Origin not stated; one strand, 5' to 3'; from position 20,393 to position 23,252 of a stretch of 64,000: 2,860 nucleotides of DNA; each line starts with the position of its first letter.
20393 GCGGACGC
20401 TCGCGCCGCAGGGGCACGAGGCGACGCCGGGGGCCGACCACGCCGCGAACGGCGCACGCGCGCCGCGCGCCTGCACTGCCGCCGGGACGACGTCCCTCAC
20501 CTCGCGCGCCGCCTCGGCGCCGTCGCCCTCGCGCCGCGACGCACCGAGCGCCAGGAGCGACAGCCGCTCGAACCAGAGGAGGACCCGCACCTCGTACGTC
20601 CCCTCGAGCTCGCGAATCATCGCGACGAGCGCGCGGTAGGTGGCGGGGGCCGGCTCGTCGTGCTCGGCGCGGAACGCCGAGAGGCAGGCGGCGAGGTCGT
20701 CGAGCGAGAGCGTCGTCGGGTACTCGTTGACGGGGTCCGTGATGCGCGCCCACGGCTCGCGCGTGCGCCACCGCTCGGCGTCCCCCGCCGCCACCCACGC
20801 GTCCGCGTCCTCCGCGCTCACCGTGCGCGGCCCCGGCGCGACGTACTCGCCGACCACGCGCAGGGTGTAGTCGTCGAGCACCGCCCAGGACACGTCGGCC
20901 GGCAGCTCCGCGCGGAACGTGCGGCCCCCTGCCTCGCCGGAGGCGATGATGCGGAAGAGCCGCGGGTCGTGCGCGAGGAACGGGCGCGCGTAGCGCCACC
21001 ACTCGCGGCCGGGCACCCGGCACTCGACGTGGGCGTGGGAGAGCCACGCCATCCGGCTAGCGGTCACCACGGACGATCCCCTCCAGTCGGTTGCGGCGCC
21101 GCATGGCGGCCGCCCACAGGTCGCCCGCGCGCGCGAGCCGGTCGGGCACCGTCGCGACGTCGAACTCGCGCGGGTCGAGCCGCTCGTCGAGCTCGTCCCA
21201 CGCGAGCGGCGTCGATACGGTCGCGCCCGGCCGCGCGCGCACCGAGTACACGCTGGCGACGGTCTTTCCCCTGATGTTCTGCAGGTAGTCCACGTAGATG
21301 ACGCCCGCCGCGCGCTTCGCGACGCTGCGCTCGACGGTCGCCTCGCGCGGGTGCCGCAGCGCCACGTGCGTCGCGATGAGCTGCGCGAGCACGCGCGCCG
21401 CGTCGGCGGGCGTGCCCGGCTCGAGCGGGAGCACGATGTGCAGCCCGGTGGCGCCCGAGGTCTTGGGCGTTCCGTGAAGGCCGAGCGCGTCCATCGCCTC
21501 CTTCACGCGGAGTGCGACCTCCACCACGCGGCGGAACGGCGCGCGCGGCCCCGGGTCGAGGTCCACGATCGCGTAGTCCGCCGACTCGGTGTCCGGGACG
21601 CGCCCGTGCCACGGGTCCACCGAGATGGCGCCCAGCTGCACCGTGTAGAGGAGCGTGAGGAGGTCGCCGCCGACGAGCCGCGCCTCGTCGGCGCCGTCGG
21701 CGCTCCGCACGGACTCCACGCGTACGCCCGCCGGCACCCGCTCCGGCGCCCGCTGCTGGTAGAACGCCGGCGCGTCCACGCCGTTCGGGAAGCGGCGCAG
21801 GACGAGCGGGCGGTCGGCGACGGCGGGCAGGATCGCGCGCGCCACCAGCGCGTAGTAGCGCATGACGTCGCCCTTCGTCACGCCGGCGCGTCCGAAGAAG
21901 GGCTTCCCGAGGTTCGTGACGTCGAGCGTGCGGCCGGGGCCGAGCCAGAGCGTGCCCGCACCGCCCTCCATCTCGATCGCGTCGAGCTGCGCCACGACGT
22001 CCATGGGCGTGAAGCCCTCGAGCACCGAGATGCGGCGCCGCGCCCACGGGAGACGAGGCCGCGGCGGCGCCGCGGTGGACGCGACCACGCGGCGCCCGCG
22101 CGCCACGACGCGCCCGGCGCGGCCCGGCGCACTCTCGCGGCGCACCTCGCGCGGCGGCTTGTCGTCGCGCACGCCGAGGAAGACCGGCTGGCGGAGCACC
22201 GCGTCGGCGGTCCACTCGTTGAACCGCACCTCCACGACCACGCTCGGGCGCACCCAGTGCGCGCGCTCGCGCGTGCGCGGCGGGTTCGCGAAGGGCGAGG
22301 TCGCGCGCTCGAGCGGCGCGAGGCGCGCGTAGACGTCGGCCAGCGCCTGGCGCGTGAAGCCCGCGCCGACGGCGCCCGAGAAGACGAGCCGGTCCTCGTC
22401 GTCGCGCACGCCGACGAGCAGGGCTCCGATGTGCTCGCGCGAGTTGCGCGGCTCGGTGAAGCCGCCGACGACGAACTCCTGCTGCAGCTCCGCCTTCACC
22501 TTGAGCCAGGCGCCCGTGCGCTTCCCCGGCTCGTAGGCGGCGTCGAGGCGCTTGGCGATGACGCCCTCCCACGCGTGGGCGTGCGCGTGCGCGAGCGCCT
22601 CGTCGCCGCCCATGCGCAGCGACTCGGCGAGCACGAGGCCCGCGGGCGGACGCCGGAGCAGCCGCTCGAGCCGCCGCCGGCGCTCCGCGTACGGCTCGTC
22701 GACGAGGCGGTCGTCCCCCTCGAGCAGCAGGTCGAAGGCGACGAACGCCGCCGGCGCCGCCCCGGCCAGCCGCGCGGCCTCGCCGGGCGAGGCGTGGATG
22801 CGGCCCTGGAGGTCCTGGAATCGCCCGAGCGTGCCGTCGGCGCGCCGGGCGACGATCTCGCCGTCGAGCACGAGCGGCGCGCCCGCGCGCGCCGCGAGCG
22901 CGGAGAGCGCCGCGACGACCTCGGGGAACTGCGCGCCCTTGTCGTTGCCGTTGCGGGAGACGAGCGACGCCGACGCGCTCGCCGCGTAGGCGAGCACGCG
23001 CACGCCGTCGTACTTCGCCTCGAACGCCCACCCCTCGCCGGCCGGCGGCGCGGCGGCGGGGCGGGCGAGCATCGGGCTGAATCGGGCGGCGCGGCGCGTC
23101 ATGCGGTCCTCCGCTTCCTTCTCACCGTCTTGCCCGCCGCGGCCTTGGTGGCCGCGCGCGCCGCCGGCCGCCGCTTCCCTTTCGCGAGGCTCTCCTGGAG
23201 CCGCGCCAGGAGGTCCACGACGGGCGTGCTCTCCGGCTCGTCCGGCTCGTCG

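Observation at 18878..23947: ku-ligD operon continues seamlessly into five unknown ORFs, including a duplicated module of an 'HVECR..WW / ATYxAL..LWF' protein plus a mini-TM peptide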

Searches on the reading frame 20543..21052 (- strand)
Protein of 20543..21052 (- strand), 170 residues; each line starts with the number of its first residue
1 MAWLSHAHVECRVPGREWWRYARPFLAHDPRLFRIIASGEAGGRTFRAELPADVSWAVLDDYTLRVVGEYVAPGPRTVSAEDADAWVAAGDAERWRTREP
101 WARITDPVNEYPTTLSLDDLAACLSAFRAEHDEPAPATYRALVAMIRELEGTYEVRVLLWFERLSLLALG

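Call 38: search_protein_families(library=pfam, alignment_id=A3, max_evalue=0.1)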
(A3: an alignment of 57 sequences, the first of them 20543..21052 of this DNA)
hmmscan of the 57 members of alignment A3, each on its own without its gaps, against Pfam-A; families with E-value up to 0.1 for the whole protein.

A. member 1, window:20543-21052:- (170 aa): 0 families

B. families by the number of members that match (of 57 scanned): 5 families
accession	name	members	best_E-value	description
PF18082.7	NAT_N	2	0.0013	N-acyltransferase N-terminal domain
PF00812.23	Ephrin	1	0.021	Ephrin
PF23165.1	zf-C2H2_FBX41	1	0.029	F-box only protein 41 C2H2 zinc finger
PF22358.2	MfA4_C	1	0.038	Minor fimbrium tip subunit MfA4, C-terminal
PF20603.3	Bact_hydrolase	1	0.086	Bacterial hydrolase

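Call 39: search_protein_families(library=phrogs, alignment_id=A3, max_evalue=0.01)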
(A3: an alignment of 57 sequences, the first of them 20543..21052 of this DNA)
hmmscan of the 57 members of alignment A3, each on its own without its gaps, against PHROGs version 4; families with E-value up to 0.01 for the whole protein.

A. member 1, window:20543-21052:- (170 aa): 0 families

B. families by the number of members that match (of 57 scanned): 3 families
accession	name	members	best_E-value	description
phrog_10141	-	43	6.5e-19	-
phrog_17909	-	10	1e-06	-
phrog_2504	-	1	0.0015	-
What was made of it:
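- On phrog_10141 / MGCDIH...FWFDN phage family: Of the 57 aligned sequences, 43 hit phrog_10141 (call 39).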

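Call 40: find_homologous_proteins(query=A3, max_evalue=0.001)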
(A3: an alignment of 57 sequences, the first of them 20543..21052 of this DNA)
Query A3 (57 sequences) (170 aa, profile of the alignment): 1541 proteins with E <= 0.001 among 8000 candidates; the best 120 are listed.
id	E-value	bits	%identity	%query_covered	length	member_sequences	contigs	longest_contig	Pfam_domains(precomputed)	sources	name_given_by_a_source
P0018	1.1e-63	233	26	89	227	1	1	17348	-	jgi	jgi:hypothetical protein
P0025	5.5e-61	224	26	93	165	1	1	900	-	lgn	-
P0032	4.0e-59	218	34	67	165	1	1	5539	-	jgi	jgi:hypothetical protein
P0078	5.3e-59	217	25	66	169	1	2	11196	-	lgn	-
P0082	6.4e-59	217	28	86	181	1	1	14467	-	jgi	jgi:hypothetical protein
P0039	2.6e-58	215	31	67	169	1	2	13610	-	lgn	-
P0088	7.6e-58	214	26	89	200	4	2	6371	-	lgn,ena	-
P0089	1.5e-57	213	-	-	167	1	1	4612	-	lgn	-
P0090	4.3e-57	211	25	67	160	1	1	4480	-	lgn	-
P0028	5.6e-57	211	28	93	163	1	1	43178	-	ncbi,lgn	-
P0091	6.6e-57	211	36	67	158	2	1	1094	-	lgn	-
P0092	1.8e-56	209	28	67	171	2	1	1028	-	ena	-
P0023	2.2e-56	209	28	93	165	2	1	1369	-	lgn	-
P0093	2.3e-56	209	29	93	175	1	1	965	-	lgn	-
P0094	3.5e-56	208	28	67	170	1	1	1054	-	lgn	-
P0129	7.8e-54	200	25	67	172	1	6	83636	-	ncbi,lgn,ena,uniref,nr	ncbi:MAG: hypothetical protein KKG69_17950 [Alphaproteobacteria bacterium]|uniref:Uncharacterized pr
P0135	2.1e-53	199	28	93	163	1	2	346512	-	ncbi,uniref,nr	ncbi:hypothetical protein [Paenibacillus xylaniclasticus]|uniref:hypothetical protein n=1 Tax=Paenib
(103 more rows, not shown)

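Call 56: find_encoding_contigs(protein=P0135, flank=8000, max_places=2)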
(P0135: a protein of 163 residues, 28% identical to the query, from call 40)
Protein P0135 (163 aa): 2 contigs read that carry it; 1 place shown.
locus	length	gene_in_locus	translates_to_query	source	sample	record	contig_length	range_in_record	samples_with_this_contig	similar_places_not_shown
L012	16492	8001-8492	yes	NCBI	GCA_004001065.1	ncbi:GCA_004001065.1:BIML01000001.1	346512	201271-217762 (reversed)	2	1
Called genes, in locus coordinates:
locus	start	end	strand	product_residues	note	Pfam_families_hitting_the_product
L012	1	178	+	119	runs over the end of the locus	-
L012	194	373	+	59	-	-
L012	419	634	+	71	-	-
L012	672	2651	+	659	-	PF00580:UvrD-helicase, PF13245:AAA_19, PF13087:AAA_12 (faint), PF13361:UvrD_C, PF13538:UvrD_C_2 (faint)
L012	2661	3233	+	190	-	PF26927:Phage_SPbeta_YorH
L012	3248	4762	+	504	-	PF03796:DnaB_C (weak)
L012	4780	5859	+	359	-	-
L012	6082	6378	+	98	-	-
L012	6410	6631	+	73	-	-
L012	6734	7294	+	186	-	PF06866:DUF1256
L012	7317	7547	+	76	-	-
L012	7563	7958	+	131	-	PF25682:Phage_VG64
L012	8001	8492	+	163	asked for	-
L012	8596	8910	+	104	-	-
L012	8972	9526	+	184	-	-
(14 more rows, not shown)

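Call 57: find_encoding_contigs(protein=P0129, flank=8000, max_places=2)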
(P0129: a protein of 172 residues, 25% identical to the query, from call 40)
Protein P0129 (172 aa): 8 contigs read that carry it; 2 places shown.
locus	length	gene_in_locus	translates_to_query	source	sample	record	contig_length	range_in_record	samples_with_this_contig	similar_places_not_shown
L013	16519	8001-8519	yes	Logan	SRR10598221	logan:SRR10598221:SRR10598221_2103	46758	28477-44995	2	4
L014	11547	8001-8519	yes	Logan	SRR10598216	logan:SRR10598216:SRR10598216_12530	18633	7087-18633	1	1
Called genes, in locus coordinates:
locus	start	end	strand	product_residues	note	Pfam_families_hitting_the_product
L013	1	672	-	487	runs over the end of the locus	PF00772:DnaB, PF13481:AAA_25 (faint), PF03796:DnaB_C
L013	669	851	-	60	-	-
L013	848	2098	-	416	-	PF03602:Cons_hypoth95 (faint), PF01555:N6_N4_Mtase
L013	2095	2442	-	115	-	-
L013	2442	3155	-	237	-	PF07750:GcrA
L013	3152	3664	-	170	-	-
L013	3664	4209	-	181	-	-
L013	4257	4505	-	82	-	-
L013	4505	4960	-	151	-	-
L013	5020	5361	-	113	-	-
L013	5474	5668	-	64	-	-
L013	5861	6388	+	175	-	-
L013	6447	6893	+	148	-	PF05154:TM2, PF09851:SHOCT (weak)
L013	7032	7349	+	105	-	-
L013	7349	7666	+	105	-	-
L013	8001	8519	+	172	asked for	-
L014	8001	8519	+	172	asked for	-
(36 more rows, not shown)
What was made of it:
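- Tried and rejected: Two prophage or phage loci placed canonical members near YqaJ exonuclease or a UvrD/DnaB/RecJ region (calls 56, 57).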

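Call 88: search_protein_families(library=ncbifam, alignment_id=A3, max_evalue=0.01)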
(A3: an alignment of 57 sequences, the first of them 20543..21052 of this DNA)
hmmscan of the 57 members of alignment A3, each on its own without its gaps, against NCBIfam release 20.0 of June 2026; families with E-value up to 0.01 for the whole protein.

A. member 1, window:20543-21052:- (170 aa): 0 families

B. families by the number of members that match (of 57 scanned): 2 families
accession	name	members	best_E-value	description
NF009389.0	PRK12748.1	1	0.0056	SDR family oxidoreductase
NF009499.0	PRK12859.1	1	0.008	SDR family oxidoreductase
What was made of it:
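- Tried and rejected: Pfam and NCBIfam scans of 57 family members also found nothing (calls 38, 88).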

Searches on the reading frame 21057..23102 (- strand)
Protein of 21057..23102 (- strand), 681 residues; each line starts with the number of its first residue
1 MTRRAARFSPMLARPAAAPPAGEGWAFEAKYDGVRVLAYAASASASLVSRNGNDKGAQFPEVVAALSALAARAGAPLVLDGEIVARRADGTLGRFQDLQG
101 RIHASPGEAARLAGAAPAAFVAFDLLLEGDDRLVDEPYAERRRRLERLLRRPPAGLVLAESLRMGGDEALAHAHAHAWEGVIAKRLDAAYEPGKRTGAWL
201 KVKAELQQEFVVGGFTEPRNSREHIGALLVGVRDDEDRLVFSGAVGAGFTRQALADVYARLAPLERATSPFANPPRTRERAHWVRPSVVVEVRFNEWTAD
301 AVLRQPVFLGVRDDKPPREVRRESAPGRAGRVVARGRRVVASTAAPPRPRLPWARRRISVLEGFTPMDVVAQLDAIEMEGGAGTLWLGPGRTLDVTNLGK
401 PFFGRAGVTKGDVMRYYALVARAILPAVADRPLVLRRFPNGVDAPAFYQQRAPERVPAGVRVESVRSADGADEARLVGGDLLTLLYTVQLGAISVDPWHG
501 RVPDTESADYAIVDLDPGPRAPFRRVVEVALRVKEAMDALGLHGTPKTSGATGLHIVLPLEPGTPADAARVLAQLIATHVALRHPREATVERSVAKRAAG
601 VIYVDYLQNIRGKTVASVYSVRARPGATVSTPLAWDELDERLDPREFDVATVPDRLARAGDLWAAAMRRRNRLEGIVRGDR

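Call 4: search_protein_families(library=pfam, proteins=[window:21057-23102:-], max_evalue=1)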
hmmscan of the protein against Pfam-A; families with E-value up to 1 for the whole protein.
window:21057-23102:- (681 aa): 5 families
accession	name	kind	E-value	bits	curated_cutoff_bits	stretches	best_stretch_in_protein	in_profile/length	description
PF21686.3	LigD_Prim-Pol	-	7.2e-82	275.2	27.4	1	409-663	1-254/254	LigD, primase-polymerase domain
PF01068.26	DNA_ligase_A_M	-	3e-33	115.7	26.2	1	10-203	1-204/204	ATP dependent DNA ligase domain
PF04679.21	DNA_ligase_A_C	-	5.9e-29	100.8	27.5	1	222-315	2-94/94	ATP dependent DNA ligase C terminal region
PF14743.12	DNA_ligase_OB_2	-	0.044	14.2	28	1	285-312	39-66/66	DNA ligase OB-like domain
PF01896.25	DNA_primase_S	-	0.059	14.2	26.8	1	514-635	2-163/163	DNA primase small subunit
